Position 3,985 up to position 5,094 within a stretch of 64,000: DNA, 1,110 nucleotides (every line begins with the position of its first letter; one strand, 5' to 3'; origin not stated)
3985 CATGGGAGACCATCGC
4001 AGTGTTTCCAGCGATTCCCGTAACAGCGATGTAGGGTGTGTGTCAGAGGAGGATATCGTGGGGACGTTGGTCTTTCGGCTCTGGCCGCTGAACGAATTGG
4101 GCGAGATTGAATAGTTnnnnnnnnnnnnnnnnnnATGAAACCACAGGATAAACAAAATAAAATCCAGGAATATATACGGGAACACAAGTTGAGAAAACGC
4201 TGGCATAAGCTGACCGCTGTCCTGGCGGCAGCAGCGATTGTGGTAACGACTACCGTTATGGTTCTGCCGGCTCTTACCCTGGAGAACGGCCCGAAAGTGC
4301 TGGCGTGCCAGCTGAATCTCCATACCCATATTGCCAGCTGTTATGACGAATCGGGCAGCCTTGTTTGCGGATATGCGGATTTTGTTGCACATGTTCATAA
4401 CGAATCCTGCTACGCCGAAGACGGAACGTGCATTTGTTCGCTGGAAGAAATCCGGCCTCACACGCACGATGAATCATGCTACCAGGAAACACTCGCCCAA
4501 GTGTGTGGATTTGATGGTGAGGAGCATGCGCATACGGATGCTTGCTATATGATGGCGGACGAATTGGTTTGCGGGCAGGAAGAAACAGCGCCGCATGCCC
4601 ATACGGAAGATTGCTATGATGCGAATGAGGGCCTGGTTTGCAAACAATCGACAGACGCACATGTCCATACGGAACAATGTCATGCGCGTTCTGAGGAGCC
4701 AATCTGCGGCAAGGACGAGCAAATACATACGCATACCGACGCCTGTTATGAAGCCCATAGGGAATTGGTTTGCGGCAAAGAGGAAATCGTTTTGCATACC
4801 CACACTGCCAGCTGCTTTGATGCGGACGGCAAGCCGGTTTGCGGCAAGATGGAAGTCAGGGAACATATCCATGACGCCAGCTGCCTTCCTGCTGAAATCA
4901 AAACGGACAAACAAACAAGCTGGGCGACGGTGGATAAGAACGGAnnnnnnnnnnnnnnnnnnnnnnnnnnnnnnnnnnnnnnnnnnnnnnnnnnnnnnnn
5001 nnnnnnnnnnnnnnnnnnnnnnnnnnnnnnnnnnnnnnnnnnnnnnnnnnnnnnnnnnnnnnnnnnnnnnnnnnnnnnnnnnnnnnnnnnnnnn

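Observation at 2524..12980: Complete sortase-dependent pilus island with its own signal peptidase, two sortases and three LPXTG substrates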

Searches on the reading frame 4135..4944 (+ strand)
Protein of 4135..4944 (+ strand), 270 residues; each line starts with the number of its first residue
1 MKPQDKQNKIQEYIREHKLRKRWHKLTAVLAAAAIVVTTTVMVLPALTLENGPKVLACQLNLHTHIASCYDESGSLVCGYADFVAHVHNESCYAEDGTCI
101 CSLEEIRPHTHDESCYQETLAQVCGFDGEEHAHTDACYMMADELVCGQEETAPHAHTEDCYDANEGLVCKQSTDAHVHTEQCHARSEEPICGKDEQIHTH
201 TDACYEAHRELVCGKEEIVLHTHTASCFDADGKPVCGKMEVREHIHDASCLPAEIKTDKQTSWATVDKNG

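Call 36: find_homologous_proteins(query=window:4135-4944:+, max_evalue=0.001)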
Query window:4135-4944:+ (270 aa): 228 proteins with E <= 0.001 among 918 candidates; the best 120 are listed.
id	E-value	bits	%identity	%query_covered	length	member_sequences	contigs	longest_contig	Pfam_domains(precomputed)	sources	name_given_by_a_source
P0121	8.9e-94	332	53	99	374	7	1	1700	-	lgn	-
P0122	2.4e-88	314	51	91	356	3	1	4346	-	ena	-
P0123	4.8e-62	228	52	67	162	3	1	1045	-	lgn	-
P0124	2.8e-56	209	37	95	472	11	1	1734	-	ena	-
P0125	3.8e-55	205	66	55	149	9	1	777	-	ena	-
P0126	1.9e-54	203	42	91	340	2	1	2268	-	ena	-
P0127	1.8e-53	200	49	63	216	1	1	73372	-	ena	-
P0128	1.9e-53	200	34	89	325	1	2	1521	-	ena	-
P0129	6.0e-51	191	35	91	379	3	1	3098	-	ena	-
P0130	2.5e-50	189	37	90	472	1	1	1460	-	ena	-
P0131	2.4e-47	180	67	44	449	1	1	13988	PF16569.12,PF17802.8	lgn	-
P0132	1.0e-45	174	39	84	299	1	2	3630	-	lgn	-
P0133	8.8e-45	171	32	83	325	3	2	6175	-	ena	-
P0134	3.8e-44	169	38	91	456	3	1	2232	PF05257.23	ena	-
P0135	7.2e-44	168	38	83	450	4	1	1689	-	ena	-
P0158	3.0e-34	137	35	77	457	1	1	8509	PF05257.23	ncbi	-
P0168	3.6e-30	123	36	71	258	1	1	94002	-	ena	-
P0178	2.5e-27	114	36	83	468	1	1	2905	PF05257.23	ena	-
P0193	1.4e-24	105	31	73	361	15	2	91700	-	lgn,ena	-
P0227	5.6e-19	87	37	50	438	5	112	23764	-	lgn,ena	-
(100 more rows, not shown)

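Call 47: predict_structure(alignment_id=A2)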
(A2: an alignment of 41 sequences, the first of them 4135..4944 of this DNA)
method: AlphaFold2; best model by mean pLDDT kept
length: 270 residues; sequences in the alignment: 41
mean_pLDDT: 75.7   pTM: 0.41
mean pLDDT of the five models: 75.7, 74.1, 72.7, 72.7, 72.0
residues with pLDDT >= 90: 74; 70-90: 98; 50-70: 74; < 50: 24
segments of 3 or more residues with pLDDT < 50: 148-152, 173-175, 259-270
pLDDT, mean of each block of 10 residues (from residue 1): 85 96 97 97 75 53 82 89 82 87 83 94 69 63 53 63 74 53 61 61 90 85 90 88 75 61 42
secondary structure, 60 per line:
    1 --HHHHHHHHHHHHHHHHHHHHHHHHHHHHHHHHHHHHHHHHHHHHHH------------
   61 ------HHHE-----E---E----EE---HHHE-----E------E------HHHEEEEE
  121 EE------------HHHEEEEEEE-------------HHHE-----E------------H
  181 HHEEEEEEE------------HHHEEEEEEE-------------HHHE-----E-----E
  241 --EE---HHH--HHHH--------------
elements in order: H3-48 E116-122 E138-144 E183-189 E205-211 H253-256
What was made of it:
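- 4306..4884 (+): Nine tandem units of 22-23 aa with the pattern HxHxxxC-x8-C (tip residues 58-250). Each unit has 2 Cys and 2 His. Proposed to be a metal-binding stalk. AF2 pLDDT 75.7 (call 47).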

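Call 50: fold_search(model_id=the predicted structure, library=pdb)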
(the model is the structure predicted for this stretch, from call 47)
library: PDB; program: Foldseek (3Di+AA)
matches with E <= 10: 1; with E <= 0.001: 0
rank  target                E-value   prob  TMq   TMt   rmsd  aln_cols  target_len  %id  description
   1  6zml_C                7.0e+00  0.01  0.05  0.04  23.4        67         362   15  CryoEM Structure of Merkel Cell Polyomavirus Virus-like Particle (released 2020-08-05)

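Call 61: find_encoding_contigs(protein=P0158, flank=6000, max_places=2)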
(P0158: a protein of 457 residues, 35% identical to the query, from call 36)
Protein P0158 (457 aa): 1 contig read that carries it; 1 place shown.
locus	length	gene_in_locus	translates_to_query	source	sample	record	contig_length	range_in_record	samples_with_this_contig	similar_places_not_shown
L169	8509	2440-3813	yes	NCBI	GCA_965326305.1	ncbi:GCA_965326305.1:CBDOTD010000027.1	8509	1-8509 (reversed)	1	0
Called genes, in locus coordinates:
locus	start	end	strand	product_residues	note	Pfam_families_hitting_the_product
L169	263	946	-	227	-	PF04012:PspA_IM30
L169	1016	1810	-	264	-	-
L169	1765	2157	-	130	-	-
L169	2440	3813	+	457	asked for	PF05257:CHAP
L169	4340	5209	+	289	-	PF02588:YitT_membrane, PF10035:DUF2179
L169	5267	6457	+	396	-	PF00248:Aldo_ket_red, PF13746:Fer4_18 (faint), PF17179:Fer4_22 (faint), PF13183:Fer4_8 (faint), PF13187:Fer4_9, PF13534:Fer4_17 (faint)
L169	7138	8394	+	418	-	PF00112:Peptidase_C1, PF18560:Lectin_like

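Call 77: search_protein_representatives(alignment_id=A2)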
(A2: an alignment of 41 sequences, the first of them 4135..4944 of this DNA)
Query: 41 sequences, 386 profile positions. Proteins with E-value up to 0.001 (for the whole library): 6426; up to 1e-10: 4738; up to 1e-30: 2590. The best 150 are listed.
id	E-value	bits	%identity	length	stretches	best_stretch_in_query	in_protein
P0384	3.9e-196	668.2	-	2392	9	2-254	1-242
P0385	4.8e-191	651.4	-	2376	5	3-217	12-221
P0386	1.3e-190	650.0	-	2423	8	2-252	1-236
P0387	3.4e-187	638.7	-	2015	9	87-295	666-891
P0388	9.7e-169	578.0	-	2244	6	2-207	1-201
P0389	5.6e-166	568.9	-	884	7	34-252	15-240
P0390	6.9e-165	565.3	-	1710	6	2-227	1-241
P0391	3.8e-159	546.4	-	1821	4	1-239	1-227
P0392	6.9e-156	535.7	-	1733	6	2-202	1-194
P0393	1.2e-155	534.9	-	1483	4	2-224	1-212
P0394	7.3e-154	529.0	-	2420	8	2-254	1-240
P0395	2.2e-153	527.5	-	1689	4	30-235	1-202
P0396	1.9e-152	524.3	-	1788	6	2-231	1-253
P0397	3.3e-152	523.6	-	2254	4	8-229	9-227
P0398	4.2e-150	516.7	-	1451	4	2-231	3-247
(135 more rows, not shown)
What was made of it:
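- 4306..4884 (+): Profile hits in call 77.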

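Call 79: find_encoding_contigs(protein=P0168, flank=9000, max_places=1)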
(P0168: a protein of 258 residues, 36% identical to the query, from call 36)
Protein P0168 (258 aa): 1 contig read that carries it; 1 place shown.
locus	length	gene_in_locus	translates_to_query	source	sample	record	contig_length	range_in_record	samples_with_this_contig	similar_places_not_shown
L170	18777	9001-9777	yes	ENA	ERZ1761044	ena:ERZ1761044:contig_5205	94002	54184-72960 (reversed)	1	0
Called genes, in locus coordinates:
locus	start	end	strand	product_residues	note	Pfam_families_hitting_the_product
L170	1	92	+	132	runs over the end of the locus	-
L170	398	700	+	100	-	-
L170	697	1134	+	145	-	PF00082:Peptidase_S8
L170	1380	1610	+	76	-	-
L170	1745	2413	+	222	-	PF06280:fn3_5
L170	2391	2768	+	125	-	-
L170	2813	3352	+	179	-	-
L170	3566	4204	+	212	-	-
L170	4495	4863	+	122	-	-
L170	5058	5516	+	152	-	-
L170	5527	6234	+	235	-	PF00395:SLH (faint)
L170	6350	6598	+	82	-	PF13614:AAA_31 (weak), PF01656:CbiA (weak)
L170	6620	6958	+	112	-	-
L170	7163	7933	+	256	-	PF00589:Phage_integrase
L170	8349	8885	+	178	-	PF10502:Peptidase_S26, PF00717:Peptidase_S24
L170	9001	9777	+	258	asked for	-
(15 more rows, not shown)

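Call 80: find_encoding_contigs(protein=P0178, flank=6000, max_places=1)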
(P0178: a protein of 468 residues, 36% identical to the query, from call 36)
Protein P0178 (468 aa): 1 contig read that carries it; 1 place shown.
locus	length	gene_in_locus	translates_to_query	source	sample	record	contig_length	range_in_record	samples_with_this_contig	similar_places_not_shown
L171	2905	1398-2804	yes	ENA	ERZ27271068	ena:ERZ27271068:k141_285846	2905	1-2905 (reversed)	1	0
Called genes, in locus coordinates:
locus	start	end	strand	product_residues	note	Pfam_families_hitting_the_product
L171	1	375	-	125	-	?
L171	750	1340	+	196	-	PF10502:Peptidase_S26, PF00717:Peptidase_S24 (weak)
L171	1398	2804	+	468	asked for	PF05257:CHAP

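Call 83: find_encoding_contigs(protein=P0227, flank=5000, max_places=3)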
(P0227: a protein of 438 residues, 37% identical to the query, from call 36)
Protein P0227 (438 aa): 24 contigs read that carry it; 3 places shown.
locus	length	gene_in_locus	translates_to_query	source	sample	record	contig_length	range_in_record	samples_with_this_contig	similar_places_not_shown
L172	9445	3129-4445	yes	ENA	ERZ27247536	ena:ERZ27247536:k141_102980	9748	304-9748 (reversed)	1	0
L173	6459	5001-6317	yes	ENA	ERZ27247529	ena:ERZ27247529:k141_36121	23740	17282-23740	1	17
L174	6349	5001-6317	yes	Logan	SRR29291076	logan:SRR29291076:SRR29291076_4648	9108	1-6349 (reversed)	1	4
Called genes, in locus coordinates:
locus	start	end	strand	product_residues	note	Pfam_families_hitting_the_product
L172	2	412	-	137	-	?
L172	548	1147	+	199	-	PF00702:Hydrolase, PF13419:HAD_2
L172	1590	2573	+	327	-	-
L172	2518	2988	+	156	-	PF10502:Peptidase_S26, PF00717:Peptidase_S24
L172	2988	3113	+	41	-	PF10502:Peptidase_S26 (weak)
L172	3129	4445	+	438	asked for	-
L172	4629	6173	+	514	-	PF22483:Mu-transpos_C_2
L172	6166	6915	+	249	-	PF01695:IstB_IS21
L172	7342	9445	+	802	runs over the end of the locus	?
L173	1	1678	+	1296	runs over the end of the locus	PF04997:RNA_pol_Rpb1_1, PF00623:RNA_pol_Rpb1_2, PF04983:RNA_pol_Rpb1_3, PF05000:RNA_pol_Rpb1_4, PF04998:RNA_pol_Rpb1_5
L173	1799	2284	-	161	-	-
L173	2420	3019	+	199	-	PF00702:Hydrolase, PF13419:HAD_2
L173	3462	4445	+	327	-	-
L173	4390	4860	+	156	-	PF10502:Peptidase_S26, PF00717:Peptidase_S24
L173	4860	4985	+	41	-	PF10502:Peptidase_S26 (weak)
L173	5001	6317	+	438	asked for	-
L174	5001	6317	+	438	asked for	-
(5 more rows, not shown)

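Call 84: find_encoding_contigs(protein=P0193, flank=8000, max_places=2)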
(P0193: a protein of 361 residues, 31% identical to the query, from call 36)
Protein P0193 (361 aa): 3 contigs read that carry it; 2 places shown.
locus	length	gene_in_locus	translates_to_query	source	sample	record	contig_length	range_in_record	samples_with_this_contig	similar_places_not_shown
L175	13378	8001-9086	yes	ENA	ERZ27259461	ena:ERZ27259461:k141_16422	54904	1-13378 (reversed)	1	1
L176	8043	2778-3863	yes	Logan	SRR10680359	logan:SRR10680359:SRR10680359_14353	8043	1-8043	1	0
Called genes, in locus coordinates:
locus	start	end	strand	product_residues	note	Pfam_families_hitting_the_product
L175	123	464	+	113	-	-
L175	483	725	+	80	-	-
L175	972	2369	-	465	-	PF00392:GntR, PF00155:Aminotran_1_2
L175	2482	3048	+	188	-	PF01891:CbiM (weak), PF07155:ECF-ribofla_trS, PF12822:ECF_trnsprt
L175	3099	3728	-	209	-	PF04203:Sortase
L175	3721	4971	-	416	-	PF05738:Cna_B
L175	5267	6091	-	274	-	PF04203:Sortase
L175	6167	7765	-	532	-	PF17802:SpaA, PF00746:Gram_pos_anchor (weak)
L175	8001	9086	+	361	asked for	-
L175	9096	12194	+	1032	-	PF17802:SpaA, PF05738:Cna_B (weak)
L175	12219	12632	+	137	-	-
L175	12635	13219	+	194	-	PF10502:Peptidase_S26, PF00717:Peptidase_S24 (weak)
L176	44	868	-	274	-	PF04203:Sortase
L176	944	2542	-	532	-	PF17802:SpaA, PF00746:Gram_pos_anchor (weak)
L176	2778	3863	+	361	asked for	-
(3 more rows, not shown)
